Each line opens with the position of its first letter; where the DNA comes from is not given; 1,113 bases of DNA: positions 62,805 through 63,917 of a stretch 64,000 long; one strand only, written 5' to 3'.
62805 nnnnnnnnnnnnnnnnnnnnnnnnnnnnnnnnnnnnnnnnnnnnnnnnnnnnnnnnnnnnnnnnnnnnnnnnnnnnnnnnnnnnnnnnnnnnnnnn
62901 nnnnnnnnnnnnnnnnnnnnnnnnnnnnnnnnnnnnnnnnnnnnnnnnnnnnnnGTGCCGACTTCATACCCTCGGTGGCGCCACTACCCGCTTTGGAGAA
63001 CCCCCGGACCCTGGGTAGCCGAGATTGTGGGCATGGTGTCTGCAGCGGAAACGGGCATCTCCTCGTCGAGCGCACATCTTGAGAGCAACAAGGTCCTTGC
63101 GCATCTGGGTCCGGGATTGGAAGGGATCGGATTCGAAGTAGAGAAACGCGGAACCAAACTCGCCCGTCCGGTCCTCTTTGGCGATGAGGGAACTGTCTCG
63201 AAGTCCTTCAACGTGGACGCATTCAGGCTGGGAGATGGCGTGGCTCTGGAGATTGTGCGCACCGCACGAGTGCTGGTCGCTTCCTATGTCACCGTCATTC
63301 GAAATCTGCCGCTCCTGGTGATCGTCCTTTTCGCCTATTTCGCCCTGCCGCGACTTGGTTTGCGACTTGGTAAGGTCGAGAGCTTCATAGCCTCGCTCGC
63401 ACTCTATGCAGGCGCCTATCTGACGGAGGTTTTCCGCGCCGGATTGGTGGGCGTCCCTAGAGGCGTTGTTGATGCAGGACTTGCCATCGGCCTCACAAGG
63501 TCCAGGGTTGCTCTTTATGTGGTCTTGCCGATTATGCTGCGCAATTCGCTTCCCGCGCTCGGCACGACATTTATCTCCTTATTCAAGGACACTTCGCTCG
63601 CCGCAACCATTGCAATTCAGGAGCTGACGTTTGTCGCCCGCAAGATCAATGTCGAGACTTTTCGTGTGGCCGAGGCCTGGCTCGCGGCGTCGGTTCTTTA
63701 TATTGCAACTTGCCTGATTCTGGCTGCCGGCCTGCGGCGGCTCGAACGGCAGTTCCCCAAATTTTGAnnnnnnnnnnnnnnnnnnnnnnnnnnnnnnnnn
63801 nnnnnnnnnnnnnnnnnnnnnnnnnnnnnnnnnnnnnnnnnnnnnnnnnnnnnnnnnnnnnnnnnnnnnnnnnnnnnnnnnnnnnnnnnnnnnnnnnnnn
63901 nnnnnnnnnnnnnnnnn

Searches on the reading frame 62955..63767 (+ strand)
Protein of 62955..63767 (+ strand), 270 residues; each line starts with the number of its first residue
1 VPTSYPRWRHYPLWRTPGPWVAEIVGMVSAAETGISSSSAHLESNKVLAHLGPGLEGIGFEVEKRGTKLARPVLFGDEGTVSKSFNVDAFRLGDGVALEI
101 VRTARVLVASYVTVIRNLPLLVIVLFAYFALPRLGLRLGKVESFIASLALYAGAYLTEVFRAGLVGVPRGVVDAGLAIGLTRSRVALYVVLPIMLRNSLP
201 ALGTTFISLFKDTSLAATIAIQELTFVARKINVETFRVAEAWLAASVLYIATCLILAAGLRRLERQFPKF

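Call 6: search_protein_families(library=pfam, proteins=[window:62955-63767:+], max_evalue=0.01)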
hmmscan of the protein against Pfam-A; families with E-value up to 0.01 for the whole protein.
window:62955-63767:+ (270 aa): 1 family
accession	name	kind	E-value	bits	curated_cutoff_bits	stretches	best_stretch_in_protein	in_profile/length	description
PF00528.27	BPD_transp_1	-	7.2e-15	55.6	26.4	1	98-265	10-180/184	Binding-protein-dependent transport system inner membrane component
